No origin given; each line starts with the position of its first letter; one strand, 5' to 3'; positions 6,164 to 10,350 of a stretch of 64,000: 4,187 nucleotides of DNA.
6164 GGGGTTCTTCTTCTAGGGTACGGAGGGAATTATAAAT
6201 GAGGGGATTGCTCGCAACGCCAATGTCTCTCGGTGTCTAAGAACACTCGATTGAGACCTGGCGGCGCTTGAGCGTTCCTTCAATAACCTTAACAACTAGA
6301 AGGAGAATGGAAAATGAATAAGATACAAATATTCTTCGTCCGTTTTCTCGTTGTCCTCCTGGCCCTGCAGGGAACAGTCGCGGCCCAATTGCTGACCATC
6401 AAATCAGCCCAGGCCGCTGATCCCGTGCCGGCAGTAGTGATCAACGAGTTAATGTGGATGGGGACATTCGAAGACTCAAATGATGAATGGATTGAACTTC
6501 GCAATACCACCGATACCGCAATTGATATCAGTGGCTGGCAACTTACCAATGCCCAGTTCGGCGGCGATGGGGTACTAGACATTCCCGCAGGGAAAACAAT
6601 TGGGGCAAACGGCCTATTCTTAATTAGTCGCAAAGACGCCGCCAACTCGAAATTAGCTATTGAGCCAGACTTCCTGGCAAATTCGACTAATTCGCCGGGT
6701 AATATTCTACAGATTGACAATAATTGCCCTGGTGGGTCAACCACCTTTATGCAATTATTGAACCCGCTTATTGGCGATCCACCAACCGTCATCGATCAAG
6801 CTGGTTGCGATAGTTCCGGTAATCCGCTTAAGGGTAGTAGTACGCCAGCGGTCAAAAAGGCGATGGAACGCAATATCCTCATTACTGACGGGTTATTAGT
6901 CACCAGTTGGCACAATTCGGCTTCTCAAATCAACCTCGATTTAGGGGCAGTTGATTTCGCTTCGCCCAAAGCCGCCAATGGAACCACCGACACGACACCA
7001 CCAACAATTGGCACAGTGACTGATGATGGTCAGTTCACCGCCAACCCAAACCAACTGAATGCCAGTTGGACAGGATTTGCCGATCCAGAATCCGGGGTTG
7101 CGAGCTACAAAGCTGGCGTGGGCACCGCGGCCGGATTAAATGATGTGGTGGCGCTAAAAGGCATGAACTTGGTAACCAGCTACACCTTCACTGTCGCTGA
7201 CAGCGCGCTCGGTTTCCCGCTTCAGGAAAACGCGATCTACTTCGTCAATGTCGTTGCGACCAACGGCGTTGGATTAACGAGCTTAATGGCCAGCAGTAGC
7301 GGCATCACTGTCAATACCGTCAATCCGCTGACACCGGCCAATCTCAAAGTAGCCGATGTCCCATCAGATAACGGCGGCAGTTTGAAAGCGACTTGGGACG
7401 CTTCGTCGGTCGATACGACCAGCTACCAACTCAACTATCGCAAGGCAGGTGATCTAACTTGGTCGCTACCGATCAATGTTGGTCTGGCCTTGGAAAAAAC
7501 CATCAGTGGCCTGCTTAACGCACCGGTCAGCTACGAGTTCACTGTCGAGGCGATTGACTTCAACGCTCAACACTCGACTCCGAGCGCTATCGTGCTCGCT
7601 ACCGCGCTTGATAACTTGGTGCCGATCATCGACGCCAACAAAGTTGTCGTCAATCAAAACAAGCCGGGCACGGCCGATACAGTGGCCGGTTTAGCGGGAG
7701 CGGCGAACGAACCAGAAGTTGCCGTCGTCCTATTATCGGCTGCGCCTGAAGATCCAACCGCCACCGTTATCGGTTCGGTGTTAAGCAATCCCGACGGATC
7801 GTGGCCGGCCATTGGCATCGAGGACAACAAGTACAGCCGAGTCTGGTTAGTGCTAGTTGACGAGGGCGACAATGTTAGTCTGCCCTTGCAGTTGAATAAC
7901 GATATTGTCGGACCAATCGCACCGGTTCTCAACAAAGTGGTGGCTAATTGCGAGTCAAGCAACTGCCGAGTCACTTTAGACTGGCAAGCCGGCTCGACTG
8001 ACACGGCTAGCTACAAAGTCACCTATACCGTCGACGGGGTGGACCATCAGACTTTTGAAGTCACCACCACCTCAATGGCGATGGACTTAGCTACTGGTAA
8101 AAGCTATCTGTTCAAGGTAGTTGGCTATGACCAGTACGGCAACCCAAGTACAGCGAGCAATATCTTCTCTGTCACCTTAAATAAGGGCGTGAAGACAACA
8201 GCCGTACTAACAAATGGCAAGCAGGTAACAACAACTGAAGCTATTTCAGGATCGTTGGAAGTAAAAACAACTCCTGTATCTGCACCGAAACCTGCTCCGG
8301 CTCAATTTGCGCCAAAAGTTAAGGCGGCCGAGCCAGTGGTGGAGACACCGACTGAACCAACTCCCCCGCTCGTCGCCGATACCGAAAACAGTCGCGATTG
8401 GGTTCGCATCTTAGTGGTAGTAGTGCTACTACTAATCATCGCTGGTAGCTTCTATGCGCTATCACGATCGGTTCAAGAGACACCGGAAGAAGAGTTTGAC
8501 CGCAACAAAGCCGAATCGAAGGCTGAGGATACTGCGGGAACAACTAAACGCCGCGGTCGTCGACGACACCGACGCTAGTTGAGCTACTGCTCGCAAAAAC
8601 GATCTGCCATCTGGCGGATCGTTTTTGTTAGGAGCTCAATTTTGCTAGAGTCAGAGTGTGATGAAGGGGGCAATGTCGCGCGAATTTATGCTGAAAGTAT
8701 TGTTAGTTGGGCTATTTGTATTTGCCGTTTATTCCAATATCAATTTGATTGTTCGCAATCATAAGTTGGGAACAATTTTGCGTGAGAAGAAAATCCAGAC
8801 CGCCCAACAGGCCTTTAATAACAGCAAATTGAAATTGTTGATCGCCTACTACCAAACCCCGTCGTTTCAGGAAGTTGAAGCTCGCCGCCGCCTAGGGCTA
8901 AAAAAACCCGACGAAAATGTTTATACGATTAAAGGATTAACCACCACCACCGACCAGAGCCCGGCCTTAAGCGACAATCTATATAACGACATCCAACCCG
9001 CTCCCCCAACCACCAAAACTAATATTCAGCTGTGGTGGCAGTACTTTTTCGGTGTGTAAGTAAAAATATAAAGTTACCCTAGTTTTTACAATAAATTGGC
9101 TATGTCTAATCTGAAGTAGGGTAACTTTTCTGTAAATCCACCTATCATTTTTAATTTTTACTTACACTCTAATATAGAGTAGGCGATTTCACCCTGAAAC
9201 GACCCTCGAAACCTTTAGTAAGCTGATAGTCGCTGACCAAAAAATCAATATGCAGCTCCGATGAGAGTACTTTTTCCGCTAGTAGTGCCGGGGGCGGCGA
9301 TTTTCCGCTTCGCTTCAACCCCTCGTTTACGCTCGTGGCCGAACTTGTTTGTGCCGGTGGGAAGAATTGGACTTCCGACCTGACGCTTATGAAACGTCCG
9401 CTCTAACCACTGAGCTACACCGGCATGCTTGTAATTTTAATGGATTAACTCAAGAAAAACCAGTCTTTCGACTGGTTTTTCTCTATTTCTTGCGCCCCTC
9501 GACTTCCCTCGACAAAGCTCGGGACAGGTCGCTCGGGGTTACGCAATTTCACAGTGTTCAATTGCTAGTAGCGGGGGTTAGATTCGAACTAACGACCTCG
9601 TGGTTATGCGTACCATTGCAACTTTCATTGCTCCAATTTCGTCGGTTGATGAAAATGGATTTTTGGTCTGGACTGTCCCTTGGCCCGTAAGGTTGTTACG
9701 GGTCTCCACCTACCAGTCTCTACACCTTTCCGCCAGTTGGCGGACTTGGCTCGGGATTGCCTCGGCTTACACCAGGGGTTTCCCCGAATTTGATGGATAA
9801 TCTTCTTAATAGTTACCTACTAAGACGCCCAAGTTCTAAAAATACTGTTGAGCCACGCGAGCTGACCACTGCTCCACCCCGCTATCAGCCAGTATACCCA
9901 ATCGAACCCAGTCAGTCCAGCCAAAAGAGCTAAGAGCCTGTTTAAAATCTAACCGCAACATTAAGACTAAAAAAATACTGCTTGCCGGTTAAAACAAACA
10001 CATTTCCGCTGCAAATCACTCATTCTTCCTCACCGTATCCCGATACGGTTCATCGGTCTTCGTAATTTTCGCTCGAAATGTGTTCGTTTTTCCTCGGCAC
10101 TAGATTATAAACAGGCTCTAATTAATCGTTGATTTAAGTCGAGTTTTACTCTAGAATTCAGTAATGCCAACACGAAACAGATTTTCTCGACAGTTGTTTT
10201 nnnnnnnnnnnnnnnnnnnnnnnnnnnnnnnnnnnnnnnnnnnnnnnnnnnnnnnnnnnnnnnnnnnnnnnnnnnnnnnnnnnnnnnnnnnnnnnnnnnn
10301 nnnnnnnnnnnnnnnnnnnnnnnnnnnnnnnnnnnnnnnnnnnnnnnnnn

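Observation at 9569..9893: Group I intron (Azoarcus/Anabaena IC3 type) splitting a tRNA(CAU) gene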

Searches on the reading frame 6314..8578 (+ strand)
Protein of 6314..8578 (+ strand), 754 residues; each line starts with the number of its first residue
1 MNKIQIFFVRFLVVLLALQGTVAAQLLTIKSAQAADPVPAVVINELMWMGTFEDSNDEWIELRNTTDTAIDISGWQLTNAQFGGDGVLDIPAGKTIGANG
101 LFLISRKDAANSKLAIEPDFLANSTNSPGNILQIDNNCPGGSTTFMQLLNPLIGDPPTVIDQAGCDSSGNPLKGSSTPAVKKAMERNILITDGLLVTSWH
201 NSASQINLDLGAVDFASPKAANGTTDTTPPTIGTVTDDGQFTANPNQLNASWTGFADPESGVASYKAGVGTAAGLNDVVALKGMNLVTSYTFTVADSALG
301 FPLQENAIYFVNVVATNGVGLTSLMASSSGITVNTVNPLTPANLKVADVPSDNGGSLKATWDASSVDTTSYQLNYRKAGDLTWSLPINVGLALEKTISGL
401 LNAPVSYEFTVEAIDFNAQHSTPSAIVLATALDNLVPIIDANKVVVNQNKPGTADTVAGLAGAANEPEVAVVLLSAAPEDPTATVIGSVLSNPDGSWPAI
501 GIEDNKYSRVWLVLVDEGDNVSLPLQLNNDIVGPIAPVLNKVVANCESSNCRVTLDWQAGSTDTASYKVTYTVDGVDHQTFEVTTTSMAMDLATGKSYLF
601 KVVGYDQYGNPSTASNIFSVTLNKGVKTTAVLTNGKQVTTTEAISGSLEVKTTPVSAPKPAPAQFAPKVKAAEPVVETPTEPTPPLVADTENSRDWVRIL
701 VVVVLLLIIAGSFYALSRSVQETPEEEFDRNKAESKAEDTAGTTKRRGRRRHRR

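Call 9: search_protein_families(library=pfam, proteins=[window:6314-8578:+])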
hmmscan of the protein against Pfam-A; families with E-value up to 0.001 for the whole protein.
window:6314-8578:+ (754 aa): 2 families
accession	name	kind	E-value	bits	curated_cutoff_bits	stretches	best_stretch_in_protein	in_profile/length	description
PF00932.25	LTD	-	4.1e-11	43.6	34.3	1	38-117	5-74/109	Lamin Tail Domain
PF00041.27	fn3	-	6.3e-10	39.6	25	0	550-613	15-79/84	Fibronectin type III domain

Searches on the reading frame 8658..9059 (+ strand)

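Call 9: search_protein_families(library=pfam, proteins=[window:8658-9059:+])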
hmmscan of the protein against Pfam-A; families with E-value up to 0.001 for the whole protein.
window:8658-9059:+ (133 aa): 1 family
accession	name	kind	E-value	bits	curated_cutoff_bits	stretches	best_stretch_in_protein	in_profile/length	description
PF04977.20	DivIC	-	1.5e-06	28.3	28.9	1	17-91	2-77/80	Septum formation initiator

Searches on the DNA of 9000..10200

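Call 4: search_rna_families(source=window, start=9500, end=9950, threshold=evalue, max_evalue=1, show_alignments=4)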
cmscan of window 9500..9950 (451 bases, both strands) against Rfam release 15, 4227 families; matches with E-value up to 1: 2.
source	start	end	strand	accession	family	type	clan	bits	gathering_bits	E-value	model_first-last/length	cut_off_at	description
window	9649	9848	-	RF00028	Intron_gpI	Intron;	-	50.3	50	5.7e-12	1-253/253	no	Group I catalytic intron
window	9836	9877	-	RF01890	lincRNA-p21_2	Gene; lncRNA;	-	18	70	0.56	1-52/52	no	LincRNA-p21 conserved region 2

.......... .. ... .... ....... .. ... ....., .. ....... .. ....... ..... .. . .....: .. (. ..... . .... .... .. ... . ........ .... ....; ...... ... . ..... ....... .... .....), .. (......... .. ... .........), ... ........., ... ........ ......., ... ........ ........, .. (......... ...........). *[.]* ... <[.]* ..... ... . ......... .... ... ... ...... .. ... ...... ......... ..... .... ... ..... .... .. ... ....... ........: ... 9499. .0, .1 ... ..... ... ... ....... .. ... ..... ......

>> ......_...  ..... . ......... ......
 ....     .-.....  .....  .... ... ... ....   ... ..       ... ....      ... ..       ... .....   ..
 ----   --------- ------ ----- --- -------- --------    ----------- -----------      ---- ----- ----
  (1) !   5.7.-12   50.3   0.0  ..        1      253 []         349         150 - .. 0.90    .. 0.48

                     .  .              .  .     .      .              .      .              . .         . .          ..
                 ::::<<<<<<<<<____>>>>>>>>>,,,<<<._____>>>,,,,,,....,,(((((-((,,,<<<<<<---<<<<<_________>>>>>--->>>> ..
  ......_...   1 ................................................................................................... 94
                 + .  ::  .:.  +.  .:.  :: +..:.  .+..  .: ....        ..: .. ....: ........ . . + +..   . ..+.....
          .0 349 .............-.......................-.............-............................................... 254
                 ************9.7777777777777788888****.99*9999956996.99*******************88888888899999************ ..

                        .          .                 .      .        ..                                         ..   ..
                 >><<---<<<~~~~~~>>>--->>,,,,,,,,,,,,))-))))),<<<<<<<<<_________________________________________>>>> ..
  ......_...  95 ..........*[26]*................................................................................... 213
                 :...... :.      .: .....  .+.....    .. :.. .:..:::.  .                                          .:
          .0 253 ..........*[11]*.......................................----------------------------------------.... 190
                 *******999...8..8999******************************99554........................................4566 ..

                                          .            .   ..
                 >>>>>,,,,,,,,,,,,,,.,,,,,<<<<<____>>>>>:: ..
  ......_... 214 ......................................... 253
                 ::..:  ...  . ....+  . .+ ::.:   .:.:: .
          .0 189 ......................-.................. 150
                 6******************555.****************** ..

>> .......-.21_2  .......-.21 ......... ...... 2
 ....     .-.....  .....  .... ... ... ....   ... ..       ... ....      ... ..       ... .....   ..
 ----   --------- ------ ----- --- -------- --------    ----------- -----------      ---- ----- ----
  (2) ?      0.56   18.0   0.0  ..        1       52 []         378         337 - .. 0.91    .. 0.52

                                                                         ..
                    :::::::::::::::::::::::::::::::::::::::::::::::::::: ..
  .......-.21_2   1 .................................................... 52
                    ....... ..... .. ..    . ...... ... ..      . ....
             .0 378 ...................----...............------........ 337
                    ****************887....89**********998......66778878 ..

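Call 53: search_rna_families(source=window, start=9000, end=10200, threshold=evalue, max_evalue=1)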
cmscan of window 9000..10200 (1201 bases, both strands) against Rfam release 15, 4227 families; matches with E-value up to 1: 4.
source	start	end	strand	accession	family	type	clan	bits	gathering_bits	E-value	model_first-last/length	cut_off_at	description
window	9352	9424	-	RF00005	tRNA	Gene; tRNA;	CL00001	68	29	2.1e-14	1-71/71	no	tRNA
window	9649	9848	-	RF00028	Intron_gpI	Intron;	-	50.3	50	1.5e-11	1-253/253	no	Group I catalytic intron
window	9415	9487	+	RF01772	rnk_pseudo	Cis-reg; leader;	-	23.2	55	0.26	1-108/108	no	Pseudomonas rnk leader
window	9351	9424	+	RF04354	Plastid-ycf2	Cis-reg;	-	22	65.7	0.1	1-75/75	no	Plastid-ycf2 5UTR RNA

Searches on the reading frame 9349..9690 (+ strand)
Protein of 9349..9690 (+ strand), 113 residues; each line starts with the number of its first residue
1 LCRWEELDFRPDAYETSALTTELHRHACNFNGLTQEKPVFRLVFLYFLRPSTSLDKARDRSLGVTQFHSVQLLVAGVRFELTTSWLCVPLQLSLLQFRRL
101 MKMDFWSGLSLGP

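Call 67: search_protein_families(library=pfam, proteins=[window:9349-9690:+], max_evalue=1)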
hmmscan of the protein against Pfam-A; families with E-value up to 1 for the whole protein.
window:9349-9690:+ (113 aa): 0 families
